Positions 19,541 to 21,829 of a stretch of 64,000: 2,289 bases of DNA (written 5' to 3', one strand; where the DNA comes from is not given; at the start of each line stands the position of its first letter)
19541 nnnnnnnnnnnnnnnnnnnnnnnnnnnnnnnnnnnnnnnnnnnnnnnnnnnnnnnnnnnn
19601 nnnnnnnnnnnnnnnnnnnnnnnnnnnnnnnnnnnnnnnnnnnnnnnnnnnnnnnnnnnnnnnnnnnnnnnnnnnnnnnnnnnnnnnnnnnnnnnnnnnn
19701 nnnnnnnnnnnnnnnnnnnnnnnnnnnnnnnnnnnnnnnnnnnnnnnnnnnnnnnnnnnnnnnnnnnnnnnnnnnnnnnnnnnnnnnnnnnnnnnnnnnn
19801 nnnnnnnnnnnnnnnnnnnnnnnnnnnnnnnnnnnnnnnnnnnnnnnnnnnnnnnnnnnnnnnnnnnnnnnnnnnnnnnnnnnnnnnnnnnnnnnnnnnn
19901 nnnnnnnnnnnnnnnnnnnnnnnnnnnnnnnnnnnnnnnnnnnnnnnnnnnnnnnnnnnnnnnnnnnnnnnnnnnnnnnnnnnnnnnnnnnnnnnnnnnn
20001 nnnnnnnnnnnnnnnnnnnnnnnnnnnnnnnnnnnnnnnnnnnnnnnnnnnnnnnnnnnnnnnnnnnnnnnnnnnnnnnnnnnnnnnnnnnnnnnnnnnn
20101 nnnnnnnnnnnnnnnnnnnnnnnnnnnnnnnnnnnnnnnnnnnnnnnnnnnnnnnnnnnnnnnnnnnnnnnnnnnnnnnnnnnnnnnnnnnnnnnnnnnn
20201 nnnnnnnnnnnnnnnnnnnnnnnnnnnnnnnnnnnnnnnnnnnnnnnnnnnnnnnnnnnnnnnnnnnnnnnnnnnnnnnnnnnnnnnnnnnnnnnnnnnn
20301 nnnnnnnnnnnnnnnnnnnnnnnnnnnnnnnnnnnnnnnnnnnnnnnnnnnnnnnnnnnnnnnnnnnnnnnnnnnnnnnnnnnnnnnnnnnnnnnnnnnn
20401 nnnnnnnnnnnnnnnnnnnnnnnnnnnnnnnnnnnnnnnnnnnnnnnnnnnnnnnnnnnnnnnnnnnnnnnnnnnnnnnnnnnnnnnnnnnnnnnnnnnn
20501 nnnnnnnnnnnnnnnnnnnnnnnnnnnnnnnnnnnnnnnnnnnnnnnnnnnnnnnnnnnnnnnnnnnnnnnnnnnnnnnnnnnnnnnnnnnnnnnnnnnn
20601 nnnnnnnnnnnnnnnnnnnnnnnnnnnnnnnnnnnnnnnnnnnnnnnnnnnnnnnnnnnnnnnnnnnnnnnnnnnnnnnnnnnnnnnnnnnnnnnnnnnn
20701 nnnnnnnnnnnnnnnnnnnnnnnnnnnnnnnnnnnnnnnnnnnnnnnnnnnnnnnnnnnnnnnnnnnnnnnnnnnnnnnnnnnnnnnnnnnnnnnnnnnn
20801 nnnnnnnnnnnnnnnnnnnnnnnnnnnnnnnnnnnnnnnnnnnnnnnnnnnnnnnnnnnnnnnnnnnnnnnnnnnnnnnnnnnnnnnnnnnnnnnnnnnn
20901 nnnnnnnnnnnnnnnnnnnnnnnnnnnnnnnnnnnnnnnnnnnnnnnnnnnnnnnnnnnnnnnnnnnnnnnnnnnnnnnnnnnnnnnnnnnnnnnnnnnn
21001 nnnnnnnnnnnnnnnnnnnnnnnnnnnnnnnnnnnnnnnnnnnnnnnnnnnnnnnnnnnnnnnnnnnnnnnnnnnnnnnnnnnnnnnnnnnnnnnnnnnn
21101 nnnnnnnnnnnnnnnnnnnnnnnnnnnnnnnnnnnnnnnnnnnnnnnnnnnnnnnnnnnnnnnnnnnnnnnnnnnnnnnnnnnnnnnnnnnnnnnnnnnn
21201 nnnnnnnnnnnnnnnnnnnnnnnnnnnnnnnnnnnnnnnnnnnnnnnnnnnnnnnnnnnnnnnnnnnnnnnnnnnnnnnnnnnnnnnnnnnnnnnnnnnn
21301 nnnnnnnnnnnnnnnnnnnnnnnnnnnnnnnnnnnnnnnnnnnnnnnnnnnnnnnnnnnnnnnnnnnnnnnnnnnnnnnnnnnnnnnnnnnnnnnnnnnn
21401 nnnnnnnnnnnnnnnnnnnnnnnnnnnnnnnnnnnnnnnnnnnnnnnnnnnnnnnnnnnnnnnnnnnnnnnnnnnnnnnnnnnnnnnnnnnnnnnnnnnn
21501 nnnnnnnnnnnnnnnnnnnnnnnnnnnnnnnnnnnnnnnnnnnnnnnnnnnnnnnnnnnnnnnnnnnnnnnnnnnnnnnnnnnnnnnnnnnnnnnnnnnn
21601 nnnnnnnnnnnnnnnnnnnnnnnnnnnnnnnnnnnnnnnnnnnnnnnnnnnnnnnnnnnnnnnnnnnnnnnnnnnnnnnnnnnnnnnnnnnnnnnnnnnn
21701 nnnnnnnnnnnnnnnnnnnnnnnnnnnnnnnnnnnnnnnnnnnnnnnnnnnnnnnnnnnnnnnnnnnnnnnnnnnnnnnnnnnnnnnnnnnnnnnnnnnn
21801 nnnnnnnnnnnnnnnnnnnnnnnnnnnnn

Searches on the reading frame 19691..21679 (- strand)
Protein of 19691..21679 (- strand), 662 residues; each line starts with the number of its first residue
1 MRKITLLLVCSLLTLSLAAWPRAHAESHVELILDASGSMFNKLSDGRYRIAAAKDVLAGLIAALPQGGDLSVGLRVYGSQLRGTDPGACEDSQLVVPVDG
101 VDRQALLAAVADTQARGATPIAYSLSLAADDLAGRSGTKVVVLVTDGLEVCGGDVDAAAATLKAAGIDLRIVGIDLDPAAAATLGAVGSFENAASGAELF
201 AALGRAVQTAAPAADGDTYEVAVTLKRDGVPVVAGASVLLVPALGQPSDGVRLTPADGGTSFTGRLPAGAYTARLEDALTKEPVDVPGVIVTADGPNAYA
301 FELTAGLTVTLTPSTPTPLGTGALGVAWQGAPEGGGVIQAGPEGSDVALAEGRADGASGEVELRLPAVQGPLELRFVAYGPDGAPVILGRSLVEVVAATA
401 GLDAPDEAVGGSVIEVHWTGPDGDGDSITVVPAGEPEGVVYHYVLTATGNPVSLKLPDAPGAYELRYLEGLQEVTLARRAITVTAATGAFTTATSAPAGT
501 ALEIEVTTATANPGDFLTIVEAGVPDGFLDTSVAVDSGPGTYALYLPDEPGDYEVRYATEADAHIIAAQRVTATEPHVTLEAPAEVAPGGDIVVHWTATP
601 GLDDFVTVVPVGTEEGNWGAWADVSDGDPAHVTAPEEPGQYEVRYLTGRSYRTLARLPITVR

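Call 64: search_protein_families(library=pfam, proteins=[window:19691-21679:-], max_evalue=0.001)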
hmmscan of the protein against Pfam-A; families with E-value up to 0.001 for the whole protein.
window:19691-21679:- (662 aa): 2 families
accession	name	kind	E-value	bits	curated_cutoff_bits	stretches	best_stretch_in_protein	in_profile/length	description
PF00092.34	VWA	-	8.5e-08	33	23.8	1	31-177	4-140/174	von Willebrand factor type A domain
PF13519.12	VWA_2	-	1e-07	33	27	1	31-147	3-106/107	von Willebrand factor type A domain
